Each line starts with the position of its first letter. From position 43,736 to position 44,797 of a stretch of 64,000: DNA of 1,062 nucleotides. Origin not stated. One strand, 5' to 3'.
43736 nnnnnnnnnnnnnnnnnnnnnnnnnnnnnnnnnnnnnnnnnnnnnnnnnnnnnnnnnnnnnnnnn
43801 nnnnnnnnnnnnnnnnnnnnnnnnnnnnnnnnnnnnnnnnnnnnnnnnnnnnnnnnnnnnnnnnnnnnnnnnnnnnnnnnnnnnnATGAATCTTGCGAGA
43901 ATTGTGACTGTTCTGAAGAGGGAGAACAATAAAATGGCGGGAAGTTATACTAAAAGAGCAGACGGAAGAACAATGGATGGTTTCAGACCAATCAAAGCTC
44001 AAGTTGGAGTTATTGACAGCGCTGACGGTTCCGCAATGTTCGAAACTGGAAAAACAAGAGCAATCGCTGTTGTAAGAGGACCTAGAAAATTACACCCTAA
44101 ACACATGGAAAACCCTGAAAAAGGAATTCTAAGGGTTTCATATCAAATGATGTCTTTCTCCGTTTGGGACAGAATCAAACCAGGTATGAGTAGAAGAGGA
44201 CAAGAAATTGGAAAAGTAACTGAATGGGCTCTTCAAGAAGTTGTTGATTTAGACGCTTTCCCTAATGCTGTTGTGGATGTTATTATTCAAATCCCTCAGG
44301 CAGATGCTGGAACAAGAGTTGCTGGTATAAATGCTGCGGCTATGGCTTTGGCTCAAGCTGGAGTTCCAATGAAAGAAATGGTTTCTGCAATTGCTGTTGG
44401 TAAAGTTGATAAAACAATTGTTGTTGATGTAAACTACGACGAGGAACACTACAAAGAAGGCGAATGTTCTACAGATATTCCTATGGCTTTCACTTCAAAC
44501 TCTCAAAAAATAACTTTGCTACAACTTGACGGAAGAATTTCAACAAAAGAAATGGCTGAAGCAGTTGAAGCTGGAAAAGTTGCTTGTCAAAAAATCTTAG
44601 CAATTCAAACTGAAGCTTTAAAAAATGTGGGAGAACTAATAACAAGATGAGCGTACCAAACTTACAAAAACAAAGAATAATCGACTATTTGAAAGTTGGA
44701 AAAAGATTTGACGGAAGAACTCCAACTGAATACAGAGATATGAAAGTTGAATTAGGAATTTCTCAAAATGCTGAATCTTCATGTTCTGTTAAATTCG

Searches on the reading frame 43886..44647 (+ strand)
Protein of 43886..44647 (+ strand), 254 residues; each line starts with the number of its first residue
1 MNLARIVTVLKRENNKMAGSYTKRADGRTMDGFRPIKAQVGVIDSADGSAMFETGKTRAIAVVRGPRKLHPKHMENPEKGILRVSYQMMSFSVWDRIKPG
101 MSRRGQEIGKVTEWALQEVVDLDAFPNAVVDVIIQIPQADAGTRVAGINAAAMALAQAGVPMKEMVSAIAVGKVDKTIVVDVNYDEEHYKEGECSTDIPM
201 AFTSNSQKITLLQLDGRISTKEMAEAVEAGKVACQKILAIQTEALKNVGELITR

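Call 66: search_protein_families(library=pfam, proteins=[window:43886-44647:+], max_evalue=0.00001)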
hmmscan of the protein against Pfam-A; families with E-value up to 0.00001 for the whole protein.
window:43886-44647:+ (254 aa): 2 families
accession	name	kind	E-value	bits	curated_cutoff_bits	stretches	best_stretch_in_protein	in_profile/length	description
PF01138.27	RNase_PH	-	3.8e-25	89.2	25.5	1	33-161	2-130/130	3' exoribonuclease family, domain 1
PF03725.20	RNase_PH_C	-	3.2e-13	49.9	20.8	1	165-231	2-65/67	3' exoribonuclease family, domain 2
